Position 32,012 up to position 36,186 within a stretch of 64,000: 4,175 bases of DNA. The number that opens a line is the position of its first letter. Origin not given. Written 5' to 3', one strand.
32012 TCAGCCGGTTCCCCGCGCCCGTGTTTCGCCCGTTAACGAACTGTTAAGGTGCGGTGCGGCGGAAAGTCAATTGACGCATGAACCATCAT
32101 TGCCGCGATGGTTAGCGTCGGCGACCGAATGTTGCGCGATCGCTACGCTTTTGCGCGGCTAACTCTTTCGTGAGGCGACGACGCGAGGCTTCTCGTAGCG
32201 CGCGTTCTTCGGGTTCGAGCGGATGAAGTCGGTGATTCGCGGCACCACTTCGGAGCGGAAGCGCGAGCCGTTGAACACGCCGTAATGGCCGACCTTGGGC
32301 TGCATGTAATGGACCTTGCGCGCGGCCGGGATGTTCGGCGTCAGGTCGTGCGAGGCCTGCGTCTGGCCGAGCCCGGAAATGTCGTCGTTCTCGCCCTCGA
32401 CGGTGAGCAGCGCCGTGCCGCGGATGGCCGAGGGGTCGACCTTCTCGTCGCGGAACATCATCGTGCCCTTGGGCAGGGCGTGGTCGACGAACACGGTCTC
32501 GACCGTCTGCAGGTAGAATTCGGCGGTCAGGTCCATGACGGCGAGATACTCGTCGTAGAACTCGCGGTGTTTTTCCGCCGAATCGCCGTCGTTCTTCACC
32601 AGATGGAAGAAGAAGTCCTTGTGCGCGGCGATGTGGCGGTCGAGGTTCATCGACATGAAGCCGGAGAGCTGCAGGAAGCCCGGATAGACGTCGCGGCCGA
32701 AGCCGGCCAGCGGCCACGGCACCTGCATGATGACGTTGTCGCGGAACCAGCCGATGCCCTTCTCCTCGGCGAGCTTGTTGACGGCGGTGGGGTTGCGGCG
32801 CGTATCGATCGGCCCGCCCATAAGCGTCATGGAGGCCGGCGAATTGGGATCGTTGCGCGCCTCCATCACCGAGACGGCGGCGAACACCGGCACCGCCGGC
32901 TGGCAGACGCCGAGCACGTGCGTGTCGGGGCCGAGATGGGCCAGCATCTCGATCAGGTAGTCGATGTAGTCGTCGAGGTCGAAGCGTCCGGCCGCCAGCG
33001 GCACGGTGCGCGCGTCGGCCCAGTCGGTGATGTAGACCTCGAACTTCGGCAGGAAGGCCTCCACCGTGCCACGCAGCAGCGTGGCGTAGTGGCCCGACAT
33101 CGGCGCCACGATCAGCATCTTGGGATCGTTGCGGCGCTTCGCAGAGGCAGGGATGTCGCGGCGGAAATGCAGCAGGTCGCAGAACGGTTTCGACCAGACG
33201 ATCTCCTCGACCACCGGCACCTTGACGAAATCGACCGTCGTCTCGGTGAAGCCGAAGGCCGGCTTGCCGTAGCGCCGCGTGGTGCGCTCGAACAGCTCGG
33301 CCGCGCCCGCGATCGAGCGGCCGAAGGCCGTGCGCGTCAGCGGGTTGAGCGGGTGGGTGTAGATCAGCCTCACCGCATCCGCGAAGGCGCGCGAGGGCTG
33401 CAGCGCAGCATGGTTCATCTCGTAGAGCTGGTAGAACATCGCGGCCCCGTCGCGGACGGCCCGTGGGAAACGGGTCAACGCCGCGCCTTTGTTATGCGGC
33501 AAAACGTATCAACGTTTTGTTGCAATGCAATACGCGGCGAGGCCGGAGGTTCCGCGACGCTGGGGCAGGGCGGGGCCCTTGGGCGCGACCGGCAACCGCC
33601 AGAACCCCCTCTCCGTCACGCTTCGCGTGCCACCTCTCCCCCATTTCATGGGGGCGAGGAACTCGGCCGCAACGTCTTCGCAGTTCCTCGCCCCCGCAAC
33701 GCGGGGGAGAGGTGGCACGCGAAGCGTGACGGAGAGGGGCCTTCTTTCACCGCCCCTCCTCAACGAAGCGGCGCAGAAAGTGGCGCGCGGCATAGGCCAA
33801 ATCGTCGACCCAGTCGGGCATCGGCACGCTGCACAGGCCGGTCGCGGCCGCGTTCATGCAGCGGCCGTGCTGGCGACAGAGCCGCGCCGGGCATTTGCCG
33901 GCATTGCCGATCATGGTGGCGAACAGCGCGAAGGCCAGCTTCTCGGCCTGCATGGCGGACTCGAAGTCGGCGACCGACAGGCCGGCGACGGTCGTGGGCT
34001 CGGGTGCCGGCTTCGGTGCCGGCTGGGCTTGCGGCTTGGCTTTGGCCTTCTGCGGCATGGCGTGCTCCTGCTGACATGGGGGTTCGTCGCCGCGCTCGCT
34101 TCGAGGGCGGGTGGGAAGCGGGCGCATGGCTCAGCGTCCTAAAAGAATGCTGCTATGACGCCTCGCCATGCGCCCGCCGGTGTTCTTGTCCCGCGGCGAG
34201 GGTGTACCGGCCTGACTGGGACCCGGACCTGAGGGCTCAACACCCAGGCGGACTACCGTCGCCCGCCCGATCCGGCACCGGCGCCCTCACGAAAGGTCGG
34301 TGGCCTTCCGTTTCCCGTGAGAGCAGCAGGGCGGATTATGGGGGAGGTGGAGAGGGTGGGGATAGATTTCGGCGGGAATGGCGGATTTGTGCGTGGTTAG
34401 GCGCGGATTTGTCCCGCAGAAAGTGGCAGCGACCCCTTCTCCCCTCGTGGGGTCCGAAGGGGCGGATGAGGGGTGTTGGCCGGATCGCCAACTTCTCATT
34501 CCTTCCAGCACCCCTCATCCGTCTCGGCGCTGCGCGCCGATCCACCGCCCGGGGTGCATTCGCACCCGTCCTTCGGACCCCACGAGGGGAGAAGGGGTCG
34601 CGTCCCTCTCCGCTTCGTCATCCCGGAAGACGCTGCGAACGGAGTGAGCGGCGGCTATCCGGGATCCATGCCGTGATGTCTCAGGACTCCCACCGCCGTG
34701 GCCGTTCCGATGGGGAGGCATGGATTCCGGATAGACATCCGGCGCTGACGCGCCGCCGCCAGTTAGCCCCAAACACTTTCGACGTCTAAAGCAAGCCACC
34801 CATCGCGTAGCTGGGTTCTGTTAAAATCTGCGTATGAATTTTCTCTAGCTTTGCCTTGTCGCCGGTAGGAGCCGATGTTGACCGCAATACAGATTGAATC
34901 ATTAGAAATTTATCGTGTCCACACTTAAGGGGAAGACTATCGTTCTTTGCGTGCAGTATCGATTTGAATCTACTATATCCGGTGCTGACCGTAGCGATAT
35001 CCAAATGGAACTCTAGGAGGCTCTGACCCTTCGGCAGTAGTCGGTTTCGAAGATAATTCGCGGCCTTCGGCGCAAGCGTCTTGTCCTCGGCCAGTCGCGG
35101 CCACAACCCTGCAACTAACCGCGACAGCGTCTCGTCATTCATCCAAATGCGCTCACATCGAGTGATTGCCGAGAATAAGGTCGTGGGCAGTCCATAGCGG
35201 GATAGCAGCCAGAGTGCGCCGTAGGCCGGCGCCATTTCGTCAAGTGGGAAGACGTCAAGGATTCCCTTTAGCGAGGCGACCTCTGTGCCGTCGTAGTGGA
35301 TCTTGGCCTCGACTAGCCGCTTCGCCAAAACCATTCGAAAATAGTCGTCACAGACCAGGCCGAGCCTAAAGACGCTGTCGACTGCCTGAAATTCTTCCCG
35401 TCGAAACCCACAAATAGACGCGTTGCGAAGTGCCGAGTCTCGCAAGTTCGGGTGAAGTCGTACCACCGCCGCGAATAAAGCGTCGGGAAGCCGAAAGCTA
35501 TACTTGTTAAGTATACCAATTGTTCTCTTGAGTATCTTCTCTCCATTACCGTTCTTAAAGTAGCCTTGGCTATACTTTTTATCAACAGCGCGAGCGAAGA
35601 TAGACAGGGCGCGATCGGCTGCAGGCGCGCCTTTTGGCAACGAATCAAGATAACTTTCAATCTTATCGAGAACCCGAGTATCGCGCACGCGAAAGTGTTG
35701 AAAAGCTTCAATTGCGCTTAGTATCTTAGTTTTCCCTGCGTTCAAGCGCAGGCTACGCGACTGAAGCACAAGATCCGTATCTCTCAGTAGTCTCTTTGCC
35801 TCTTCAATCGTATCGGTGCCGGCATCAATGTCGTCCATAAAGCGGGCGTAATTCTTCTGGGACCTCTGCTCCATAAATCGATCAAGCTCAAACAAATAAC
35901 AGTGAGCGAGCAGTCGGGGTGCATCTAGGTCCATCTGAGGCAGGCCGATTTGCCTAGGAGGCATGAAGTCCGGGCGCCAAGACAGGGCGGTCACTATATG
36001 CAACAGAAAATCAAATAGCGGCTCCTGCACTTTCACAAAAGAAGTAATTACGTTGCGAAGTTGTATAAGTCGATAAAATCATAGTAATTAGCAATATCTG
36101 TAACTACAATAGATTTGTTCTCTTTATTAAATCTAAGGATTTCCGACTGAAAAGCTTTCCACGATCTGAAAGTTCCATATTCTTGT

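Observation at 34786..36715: AT-rich island encoding a reverse transcriptase split over three consecutive ORFs, flanked by REP palindromes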

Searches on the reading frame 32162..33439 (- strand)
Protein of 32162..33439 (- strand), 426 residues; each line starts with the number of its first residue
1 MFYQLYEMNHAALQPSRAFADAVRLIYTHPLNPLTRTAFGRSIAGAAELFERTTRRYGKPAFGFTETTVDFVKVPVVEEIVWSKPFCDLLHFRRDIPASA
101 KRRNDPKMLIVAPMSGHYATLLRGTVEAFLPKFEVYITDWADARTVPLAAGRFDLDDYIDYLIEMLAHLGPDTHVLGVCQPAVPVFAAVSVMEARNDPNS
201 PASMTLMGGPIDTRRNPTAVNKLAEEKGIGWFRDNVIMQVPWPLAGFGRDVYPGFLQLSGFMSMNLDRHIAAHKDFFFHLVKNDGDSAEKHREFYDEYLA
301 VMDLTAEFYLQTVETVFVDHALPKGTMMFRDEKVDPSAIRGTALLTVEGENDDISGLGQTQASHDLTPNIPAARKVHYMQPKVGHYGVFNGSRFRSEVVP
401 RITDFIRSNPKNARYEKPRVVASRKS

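Call 31: search_protein_families(library=padloc, proteins=[L086:4479-5144:-, L086:5363-6922:+, L086:7314-7658:+], max_evalue=0.01)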
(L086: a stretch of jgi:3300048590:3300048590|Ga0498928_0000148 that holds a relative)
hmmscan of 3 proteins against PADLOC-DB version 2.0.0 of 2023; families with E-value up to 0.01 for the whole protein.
L086:4479-5144:- (222 aa): 0 families

L086:5363-6922:+ (520 aa): 2 families
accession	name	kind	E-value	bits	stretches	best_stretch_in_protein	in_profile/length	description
PDLC04140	mad8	-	3.8e-06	24.6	1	49-256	26-205/314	mads_8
PDLC04897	PDC-S06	-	0.0028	14.3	1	48-75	21-48/727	-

L086:7314-7658:+ (115 aa): 0 families

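Call 32: search_protein_families(library=pfam, proteins=[L086:4479-5144:-, L086:5363-6922:+, L086:7314-7658:+], max_evalue=0.01)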
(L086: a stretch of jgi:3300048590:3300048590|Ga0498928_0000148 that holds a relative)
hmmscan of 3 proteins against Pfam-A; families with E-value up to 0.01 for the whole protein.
L086:4479-5144:- (222 aa): 0 families

L086:5363-6922:+ (520 aa): 6 families
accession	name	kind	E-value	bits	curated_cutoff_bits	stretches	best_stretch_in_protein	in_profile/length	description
PF24389.1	ORC-CDC6-like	-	1.3e-06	27.9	27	1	28-67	11-49/571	ORC-CDC6-like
PF01637.24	ATPase_2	-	0.00017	21.9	33.2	1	47-90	17-61/225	ATPase domain predominantly from Archaea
PF13401.12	AAA_22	-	0.00026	21.8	27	1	48-105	3-58/130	AAA domain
PF13191.12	AAA_16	-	0.00086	20.3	32.6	0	48-89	22-63/167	AAA ATPase domain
PF07693.20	KAP_NTPase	-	0.0026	17.5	20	1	60-111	30-84/293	KAP family P-loop domain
PF13173.12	AAA_14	-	0.0033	17.9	27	0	53-91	5-42/129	AAA domain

L086:7314-7658:+ (115 aa): 0 families

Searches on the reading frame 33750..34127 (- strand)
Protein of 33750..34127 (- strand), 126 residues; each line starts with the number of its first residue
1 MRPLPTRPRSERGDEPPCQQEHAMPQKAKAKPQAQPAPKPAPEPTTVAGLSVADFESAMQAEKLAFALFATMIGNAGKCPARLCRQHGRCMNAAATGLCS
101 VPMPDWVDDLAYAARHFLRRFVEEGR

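Call 31: search_protein_families(library=padloc, proteins=[L086:4479-5144:-, L086:5363-6922:+, L086:7314-7658:+, window:33750-34127:-], max_evalue=0.01)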
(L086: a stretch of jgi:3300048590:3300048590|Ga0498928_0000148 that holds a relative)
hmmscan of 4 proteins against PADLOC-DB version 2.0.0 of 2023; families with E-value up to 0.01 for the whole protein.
L086:4479-5144:- (222 aa): 0 families

L086:5363-6922:+ (520 aa): 2 families
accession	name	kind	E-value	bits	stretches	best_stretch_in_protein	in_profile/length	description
PDLC04140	mad8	-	3.8e-06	24.6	1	49-256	26-205/314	mads_8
PDLC04897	PDC-S06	-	0.0028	14.3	1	48-75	21-48/727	-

L086:7314-7658:+ (115 aa): 0 families

window:33750-34127:- (126 aa): 0 families

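Call 32: search_protein_families(library=pfam, proteins=[L086:4479-5144:-, L086:5363-6922:+, L086:7314-7658:+, window:33750-34127:-], max_evalue=0.01)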
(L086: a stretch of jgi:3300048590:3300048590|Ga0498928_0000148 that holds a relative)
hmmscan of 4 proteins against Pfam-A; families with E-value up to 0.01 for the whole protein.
L086:4479-5144:- (222 aa): 0 families

L086:5363-6922:+ (520 aa): 6 families
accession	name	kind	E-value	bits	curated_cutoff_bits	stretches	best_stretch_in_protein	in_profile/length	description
PF24389.1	ORC-CDC6-like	-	1.3e-06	27.9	27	1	28-67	11-49/571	ORC-CDC6-like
PF01637.24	ATPase_2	-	0.00017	21.9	33.2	1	47-90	17-61/225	ATPase domain predominantly from Archaea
PF13401.12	AAA_22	-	0.00026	21.8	27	1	48-105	3-58/130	AAA domain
PF13191.12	AAA_16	-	0.00086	20.3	32.6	0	48-89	22-63/167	AAA ATPase domain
PF07693.20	KAP_NTPase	-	0.0026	17.5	20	1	60-111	30-84/293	KAP family P-loop domain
PF13173.12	AAA_14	-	0.0033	17.9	27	0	53-91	5-42/129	AAA domain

L086:7314-7658:+ (115 aa): 0 families

window:33750-34127:- (126 aa): 0 families

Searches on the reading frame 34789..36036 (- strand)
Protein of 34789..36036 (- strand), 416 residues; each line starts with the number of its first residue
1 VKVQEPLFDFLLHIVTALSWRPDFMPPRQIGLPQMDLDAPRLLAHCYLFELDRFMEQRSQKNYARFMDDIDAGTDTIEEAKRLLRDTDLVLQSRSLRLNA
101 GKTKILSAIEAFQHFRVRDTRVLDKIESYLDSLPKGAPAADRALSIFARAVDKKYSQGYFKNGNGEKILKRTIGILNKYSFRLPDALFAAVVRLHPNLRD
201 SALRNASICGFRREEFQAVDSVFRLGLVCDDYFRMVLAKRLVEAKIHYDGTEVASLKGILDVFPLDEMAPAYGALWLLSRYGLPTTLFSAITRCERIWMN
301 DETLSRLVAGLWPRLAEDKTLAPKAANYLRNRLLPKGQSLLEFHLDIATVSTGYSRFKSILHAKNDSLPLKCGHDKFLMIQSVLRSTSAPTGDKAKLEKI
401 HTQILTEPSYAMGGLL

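Call 4: search_protein_families(library=pfam, proteins=[window:34789-36036:-], max_evalue=1)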
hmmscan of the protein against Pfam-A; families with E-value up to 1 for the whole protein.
window:34789-36036:- (416 aa): 2 families
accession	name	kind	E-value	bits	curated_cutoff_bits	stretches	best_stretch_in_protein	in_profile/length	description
PF00078.32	RVT_1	-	3.6e-05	24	29.6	1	43-107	129-193/205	Reverse transcriptase (RNA-dependent DNA polymerase)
PF02888.21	CaMBD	-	0.12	12.9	25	1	83-131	22-70/75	Calmodulin binding domain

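Call 5: search_protein_families(library=padloc, proteins=[window:34789-36036:-], max_evalue=1)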
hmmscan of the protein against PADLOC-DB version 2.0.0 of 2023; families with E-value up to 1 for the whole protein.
window:34789-36036:- (416 aa): 44 families (the best 25 are shown)
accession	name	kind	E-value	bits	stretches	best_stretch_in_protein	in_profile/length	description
PDLC03749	RT_UG13a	-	1.3e-105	352.6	1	2-411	187-583/589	DRT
PDLC03785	RT_UG9_large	-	7.6e-16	55.5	1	28-116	425-511/772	DRT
PDLC03760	RT_UG22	-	3.4e-15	54.1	1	27-204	163-350/476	DRT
PDLC03771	RT_UG32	-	2e-13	47.9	1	29-152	210-325/521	DRT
PDLC03759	RT_UG21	-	5.2e-13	46.6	1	20-136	185-295/503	DRT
PDLC03756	RT_UG19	-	1.1e-11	42.5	1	29-127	200-288/562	DRT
PDLC03761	RT_UG23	-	1.8e-11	41.3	1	30-153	188-304/489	DRT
PDLC03750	RT_UG13b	-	1.1e-10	39.1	1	23-146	201-318/430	DRT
PDLC03772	RT_UG33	-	1.5e-10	38.6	1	28-124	181-279/490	DRT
PDLC03786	RT_UG9_small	-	2.1e-10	38.1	1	28-118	203-294/541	DRT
PDLC03773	RT_UG34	-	1.4e-08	32.1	1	42-120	224-301/512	DRT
PDLC03748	Drt6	-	1.4e-08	32.1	1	41-118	188-265/511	DRT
PDLC03783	Drt8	-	2.5e-08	31.7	1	39-115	193-268/493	DRT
PDLC01136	RT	-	9.4e-08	29.8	1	42-113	187-252/263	RT (reverse transcriptase)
PDLC03746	RT_UG10_large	-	1.1e-07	28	1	41-113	574-648/1688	DRT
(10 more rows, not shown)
